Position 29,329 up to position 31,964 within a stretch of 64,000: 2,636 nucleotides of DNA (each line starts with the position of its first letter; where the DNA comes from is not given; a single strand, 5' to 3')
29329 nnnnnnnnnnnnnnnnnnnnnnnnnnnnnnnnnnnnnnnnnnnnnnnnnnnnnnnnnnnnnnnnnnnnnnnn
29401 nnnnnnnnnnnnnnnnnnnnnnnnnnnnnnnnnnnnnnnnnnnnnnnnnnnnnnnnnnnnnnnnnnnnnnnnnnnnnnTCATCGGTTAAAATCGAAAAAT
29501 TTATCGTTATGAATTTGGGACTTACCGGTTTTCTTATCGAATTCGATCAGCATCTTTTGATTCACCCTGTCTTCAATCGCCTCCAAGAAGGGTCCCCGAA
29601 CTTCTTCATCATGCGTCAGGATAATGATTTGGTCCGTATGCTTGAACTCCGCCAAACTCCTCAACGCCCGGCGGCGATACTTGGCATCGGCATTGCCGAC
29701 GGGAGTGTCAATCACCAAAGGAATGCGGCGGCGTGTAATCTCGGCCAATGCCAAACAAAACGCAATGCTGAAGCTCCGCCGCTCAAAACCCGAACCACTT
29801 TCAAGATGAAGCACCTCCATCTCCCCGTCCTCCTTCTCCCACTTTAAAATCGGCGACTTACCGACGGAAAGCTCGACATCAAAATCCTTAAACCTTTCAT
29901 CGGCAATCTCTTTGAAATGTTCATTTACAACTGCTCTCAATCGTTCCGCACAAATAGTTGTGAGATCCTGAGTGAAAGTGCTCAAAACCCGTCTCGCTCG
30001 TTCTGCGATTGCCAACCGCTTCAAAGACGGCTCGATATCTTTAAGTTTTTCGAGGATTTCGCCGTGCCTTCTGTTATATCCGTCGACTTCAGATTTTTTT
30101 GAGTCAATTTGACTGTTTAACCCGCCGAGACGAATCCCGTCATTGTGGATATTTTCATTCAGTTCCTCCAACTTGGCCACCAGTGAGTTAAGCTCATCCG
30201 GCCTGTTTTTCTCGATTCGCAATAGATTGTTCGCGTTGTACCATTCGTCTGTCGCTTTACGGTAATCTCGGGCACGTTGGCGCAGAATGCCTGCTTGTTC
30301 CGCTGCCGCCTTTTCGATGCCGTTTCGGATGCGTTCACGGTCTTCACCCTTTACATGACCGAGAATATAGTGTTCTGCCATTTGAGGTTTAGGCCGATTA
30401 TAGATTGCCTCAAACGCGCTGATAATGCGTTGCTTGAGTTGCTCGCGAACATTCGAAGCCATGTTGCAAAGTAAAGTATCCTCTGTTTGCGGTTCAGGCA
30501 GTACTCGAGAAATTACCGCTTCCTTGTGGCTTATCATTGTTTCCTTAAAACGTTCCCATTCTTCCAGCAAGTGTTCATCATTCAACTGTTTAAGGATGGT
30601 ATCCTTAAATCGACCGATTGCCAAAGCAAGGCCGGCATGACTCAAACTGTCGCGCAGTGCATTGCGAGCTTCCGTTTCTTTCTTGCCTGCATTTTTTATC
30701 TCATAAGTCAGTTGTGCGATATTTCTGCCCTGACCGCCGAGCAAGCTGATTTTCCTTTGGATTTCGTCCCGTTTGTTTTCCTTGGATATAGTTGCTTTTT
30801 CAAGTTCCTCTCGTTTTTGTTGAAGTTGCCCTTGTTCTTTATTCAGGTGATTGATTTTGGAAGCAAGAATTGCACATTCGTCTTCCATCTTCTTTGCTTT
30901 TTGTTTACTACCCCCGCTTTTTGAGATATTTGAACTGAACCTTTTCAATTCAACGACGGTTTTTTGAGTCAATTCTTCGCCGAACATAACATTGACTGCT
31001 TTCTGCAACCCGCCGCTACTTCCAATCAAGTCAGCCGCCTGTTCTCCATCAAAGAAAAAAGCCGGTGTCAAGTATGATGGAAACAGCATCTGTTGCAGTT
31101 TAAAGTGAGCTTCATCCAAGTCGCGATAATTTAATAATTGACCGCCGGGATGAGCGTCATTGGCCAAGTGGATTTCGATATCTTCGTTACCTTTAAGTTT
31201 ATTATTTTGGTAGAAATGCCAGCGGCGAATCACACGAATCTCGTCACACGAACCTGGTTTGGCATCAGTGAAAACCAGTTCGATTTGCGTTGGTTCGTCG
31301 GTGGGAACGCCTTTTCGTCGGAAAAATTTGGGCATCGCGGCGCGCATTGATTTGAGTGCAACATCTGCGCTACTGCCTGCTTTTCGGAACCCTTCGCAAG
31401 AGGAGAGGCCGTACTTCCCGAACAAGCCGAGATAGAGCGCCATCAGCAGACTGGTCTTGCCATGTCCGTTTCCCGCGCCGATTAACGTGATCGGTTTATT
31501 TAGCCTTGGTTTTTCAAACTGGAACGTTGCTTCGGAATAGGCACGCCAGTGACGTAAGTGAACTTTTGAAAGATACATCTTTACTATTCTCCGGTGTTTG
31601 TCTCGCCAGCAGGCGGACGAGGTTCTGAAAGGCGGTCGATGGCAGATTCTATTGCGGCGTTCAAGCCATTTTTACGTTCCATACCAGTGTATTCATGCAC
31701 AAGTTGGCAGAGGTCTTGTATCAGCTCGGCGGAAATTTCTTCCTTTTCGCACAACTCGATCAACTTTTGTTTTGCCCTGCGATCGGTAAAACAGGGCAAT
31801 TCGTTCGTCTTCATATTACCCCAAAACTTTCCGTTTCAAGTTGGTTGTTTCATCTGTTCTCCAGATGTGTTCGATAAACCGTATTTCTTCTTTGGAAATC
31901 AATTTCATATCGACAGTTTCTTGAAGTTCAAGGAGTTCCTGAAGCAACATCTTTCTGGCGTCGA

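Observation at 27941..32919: Minimal dnd-type phosphorothioation operon (dndC - small ORF - dndD - dndE::ATPase) with no dndA, dndB or restriction partner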

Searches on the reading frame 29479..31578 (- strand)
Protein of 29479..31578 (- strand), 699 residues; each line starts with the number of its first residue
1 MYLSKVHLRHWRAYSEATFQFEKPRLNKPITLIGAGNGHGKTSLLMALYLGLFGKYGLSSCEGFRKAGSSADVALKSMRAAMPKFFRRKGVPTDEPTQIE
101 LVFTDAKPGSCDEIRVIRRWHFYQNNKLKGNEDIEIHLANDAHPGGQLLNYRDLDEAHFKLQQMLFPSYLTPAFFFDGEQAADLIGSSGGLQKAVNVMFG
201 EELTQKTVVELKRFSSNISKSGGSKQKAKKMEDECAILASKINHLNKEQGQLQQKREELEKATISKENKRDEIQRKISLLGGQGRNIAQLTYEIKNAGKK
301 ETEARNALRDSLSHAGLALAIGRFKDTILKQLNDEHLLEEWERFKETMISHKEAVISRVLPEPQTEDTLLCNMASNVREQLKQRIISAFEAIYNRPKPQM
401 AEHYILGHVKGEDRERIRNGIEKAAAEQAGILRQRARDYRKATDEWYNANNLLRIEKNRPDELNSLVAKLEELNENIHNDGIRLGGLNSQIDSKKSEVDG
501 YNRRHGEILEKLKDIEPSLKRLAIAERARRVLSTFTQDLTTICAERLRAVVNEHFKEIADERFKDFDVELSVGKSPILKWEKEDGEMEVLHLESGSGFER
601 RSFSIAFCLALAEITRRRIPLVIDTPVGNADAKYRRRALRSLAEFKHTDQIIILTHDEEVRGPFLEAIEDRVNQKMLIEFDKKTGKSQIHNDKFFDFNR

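Call 3: search_protein_families(library=ncbifam, proteins=[window:29479-31578:-], max_evalue=0.01)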
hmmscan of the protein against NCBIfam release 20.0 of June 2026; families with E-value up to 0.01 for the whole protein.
window:29479-31578:- (699 aa): 7 families
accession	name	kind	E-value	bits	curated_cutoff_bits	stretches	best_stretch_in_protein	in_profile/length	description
TIGR03185.1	DNA_S_dndD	equivalog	1.3e-47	162.7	245.85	1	3-694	3-650/650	DNA sulfur modification protein DndD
NF003034.1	PRK03918.1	equivalog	6.3e-10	37.7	700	1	461-661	659-857/878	DNA double-strand break repair ATPase Rad50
NF002572.0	PRK02224.1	equivalog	1.3e-06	27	1087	1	1-59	1-54/888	DNA double-strand break repair ATPase Rad50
NF041035.1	Rad50_Halo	equivalog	1.9e-06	26.5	1000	1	1-58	1-53/883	DNA double-strand break repair ATPase Rad50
NF045487.1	ASRP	equivalog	5.6e-06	25.2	300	1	213-655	136-589/593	archaea-specific SMC-related protein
TIGR00611.2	recf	equivalog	0.00012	21.4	172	1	3-55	1-48/339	DNA replication/repair protein RecF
TIGR02673.1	FtsE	equivalog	0.0084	15.8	264.85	0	621-660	159-199/214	cell division ATP-binding protein FtsE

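Call 4: search_protein_families(library=pfam, proteins=[window:29479-31578:-], max_evalue=0.01)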
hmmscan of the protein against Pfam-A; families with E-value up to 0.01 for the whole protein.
window:29479-31578:- (699 aa): 2 families
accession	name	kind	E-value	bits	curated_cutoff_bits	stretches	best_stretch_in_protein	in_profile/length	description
PF13476.12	AAA_23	-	4.8e-13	50.6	27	1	5-274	1-190/201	AAA domain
PF02463.25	SMC_N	-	2e-05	24.6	40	0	244-660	112-201/220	RecF/RecN/SMC N terminal domain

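Call 5: search_protein_families(library=padloc, proteins=[window:29479-31578:-], max_evalue=0.01)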
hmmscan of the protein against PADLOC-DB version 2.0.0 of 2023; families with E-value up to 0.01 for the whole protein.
window:29479-31578:- (699 aa): 53 families (the best 25 are shown)
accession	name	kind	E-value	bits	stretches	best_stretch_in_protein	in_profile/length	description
PDLC02736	PbeC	-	1.5e-70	236.6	1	1-685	1-677/685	PbeC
PDLC02667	DndD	-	1.2e-54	184.2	1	1-695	1-656/657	DndD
PDLC02668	DndD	-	1.7e-54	183.9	1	1-694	1-658/659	DndD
PDLC02756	PbeC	-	8.7e-52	175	1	1-680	1-643/643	PbeC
PDLC02663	DndD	-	3.3e-50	169.6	1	19-696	20-673/675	DndD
PDLC02733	PbeC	-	3.4e-48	162.6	1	1-680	1-667/672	PbeC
PDLC02740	PbeC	-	7.6e-44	148.6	1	1-684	1-645/648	PbeC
PDLC02731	PbeC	-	5.1e-39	132.6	1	1-681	1-644/645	PbeC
PDLC02735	PbeC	-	2.2e-31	107.4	1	23-679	29-651/652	PbeC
PDLC02754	PbeC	-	4.1e-27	93.1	1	26-686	26-645/646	PbeC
PDLC02665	DndD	-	2.5e-22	77.4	2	464-691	415-642/645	DndD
PDLC02714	PbeC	-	8.5e-22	75.7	2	155-681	134-650/651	PbeC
PDLC02755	PbeC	-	1.7e-21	74.3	2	538-680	520-655/658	PbeC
PDLC02726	PbeC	-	4.8e-20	69.6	1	3-686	3-632/637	PbeC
PDLC02750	PbeC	-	8.7e-20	68.8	2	166-674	132-627/629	PbeC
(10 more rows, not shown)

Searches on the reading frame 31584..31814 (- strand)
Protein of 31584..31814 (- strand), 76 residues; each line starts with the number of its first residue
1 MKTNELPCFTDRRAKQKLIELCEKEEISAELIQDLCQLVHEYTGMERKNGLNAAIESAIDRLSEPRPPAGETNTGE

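Call 3: search_protein_families(library=ncbifam, proteins=[window:31584-31814:-], max_evalue=0.01)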
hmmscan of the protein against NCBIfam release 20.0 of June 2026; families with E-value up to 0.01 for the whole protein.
window:31584-31814:- (76 aa): 2 families
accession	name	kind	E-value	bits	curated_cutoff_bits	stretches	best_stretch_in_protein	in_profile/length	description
NF005316.0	PRK06850.1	equivalog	0.00028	19.8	536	1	11-61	406-456/505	hypothetical protein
TIGR03183.1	DNA_S_dndC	equivalog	0.0097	14.8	290.4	1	12-60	397-445/447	DNA phosphorothioation system sulfurtransferase DndC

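Call 4: search_protein_families(library=pfam, proteins=[window:31584-31814:-], max_evalue=0.01)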
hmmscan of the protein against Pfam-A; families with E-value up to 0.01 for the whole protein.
window:31584-31814:- (76 aa): 1 family
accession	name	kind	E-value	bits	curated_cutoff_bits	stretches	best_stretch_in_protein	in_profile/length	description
PF20306.3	Sp-DndD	-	7e-07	29.7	27.2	1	14-60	2-51/51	Small protein found in certain Dnd DNA modification systems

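Call 5: search_protein_families(library=padloc, proteins=[window:31584-31814:-], max_evalue=0.01)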
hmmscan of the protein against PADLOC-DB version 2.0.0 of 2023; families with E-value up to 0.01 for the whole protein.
window:31584-31814:- (76 aa): 4 families
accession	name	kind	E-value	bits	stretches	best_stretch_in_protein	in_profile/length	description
PDLC02662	DndC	-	1.8e-05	21.9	1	12-61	406-455/481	DndC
PDLC02661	DndC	-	0.00013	19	1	8-60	401-452/468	DndC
PDLC02659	DndC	-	0.0034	14.1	1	15-60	497-542/586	DndC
PDLC02660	DndC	-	0.0034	14.1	1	15-60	497-542/586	DndC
